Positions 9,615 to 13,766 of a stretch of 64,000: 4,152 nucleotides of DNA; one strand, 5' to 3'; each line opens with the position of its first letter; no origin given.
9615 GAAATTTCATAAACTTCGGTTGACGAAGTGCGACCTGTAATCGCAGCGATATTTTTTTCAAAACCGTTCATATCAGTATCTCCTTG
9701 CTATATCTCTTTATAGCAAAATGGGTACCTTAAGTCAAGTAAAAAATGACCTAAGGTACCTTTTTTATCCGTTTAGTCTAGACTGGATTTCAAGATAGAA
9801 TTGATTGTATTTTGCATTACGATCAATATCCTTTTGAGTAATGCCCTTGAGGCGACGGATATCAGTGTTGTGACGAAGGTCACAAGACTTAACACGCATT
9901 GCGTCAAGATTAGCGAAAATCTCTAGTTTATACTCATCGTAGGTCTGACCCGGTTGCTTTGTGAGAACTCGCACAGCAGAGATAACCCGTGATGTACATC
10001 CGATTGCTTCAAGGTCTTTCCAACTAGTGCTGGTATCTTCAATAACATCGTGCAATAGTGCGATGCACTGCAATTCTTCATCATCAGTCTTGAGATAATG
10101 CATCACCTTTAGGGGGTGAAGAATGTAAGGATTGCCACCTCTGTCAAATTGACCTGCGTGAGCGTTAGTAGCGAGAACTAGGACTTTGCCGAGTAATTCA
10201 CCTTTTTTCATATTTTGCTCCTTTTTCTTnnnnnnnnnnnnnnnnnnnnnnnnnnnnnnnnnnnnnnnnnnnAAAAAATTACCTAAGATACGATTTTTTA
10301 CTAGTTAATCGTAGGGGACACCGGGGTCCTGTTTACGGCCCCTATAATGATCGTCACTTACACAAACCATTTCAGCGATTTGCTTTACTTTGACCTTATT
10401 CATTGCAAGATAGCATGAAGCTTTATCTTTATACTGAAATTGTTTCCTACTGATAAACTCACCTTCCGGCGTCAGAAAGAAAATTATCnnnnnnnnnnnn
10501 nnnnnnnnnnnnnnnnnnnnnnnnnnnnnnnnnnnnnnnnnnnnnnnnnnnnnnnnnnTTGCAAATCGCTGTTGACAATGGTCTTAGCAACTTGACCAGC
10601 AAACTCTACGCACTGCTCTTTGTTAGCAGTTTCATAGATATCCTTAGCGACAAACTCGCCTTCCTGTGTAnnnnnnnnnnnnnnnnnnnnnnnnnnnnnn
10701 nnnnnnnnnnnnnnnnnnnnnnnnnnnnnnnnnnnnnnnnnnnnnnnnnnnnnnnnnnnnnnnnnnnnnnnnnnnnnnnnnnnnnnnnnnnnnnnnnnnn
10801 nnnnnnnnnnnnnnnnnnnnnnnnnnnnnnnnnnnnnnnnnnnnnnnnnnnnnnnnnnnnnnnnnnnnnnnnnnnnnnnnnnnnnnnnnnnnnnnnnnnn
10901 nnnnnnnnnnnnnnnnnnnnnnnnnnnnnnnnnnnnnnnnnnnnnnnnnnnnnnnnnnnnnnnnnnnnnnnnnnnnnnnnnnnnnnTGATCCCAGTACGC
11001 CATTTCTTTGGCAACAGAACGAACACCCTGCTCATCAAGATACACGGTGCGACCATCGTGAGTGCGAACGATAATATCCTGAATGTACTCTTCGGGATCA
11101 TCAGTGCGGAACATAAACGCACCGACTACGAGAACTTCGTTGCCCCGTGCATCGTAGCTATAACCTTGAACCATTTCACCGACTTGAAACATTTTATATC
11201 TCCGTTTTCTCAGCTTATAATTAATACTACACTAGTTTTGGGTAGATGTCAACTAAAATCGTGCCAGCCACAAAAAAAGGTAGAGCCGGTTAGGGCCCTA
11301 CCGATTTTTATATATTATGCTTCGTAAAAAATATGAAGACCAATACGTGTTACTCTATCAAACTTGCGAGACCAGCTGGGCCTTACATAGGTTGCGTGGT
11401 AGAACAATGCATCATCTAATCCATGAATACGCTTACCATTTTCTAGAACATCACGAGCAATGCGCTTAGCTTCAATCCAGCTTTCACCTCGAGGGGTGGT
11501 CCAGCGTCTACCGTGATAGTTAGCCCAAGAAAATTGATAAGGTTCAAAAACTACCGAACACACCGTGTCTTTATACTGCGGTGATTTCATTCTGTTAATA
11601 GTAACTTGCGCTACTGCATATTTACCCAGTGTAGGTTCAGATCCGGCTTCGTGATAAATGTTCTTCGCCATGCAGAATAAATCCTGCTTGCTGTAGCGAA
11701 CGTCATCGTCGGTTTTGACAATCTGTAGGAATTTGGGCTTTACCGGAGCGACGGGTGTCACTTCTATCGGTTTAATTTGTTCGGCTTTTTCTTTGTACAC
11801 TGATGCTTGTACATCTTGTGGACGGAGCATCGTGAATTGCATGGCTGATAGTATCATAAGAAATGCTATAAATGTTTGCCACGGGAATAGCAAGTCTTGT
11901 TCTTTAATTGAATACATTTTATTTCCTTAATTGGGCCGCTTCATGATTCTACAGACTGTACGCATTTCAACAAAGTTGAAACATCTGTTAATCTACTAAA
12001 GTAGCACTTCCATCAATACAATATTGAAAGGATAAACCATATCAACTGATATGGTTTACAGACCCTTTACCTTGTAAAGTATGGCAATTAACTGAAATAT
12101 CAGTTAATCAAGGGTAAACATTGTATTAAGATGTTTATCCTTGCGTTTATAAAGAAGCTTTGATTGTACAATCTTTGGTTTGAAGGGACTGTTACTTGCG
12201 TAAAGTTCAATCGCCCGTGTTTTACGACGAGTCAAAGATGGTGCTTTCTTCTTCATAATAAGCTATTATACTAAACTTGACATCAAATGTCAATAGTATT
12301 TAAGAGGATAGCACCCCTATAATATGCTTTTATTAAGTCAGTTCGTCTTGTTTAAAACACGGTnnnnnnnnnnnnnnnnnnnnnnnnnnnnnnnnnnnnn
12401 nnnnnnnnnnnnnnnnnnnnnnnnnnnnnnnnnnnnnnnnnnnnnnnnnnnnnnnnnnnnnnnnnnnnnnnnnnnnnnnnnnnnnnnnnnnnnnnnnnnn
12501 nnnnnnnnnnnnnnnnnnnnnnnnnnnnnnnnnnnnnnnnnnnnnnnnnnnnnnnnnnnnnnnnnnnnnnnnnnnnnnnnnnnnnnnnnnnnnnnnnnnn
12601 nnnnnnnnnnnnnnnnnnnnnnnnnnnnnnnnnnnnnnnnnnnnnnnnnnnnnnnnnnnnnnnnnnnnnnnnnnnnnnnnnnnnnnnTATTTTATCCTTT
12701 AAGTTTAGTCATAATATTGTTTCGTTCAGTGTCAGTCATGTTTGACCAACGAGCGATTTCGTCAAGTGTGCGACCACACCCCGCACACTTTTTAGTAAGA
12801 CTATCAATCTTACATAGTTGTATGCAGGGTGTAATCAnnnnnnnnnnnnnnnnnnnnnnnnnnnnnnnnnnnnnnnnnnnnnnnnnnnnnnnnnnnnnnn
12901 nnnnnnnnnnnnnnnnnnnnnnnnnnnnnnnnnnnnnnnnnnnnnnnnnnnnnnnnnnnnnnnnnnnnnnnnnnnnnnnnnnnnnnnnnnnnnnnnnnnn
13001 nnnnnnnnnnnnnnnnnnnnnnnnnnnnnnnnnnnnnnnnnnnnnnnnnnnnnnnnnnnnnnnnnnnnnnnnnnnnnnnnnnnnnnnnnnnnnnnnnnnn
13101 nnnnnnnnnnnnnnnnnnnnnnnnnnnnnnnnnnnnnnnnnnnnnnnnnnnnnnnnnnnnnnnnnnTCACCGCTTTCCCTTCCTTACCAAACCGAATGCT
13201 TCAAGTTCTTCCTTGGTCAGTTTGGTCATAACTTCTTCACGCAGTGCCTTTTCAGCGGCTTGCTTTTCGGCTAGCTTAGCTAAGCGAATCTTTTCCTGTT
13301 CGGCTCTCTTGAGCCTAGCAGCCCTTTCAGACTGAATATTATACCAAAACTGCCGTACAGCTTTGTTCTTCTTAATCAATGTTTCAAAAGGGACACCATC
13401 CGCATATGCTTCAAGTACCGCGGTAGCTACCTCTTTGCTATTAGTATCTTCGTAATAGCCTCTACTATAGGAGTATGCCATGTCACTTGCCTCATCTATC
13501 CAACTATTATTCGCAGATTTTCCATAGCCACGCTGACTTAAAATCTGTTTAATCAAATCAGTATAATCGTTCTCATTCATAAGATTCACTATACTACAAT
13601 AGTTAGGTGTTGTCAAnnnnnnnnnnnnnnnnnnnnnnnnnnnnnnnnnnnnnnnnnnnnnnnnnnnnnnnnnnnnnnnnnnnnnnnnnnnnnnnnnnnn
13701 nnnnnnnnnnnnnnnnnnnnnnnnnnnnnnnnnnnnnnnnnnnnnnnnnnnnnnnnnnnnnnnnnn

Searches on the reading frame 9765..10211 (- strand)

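Call 66: search_protein_families(library=pfam, proteins=[window:9765-10211:-], max_evalue=0.001)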
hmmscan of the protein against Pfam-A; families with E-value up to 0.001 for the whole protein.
window:9765-10211:- (148 aa): 1 family
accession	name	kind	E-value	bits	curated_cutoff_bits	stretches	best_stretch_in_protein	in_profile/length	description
PF13328.12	HD_4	-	1.6e-06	28.3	27.2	1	11-68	2-60/156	HD domain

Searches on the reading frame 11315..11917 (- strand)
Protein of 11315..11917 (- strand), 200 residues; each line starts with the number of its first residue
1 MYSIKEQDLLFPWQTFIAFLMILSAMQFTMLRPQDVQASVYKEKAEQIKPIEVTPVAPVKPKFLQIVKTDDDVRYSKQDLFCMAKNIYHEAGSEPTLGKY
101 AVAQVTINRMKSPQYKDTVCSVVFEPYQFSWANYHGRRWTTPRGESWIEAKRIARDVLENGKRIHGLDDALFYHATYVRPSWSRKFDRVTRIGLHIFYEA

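Call 66: search_protein_families(library=pfam, proteins=[window:11315-11917:-], max_evalue=0.001)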
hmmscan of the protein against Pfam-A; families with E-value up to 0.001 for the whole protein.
window:11315-11917:- (200 aa): 1 family
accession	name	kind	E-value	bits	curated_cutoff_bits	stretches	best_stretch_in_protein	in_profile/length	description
PF07486.17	Hydrolase_2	-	6.4e-25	88.1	27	1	94-198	2-100/100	Cell Wall Hydrolase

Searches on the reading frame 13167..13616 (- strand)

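Call 66: search_protein_families(library=pfam, proteins=[window:13167-13616:-], max_evalue=0.001)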
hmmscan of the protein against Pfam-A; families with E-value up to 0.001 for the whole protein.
window:13167-13616:- (149 aa): 1 family
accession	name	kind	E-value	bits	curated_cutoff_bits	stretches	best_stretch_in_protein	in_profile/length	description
PF07583.16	PSCyt2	-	0.00054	20.4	29.8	1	14-127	52-160/209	Protein of unknown function (DUF1549)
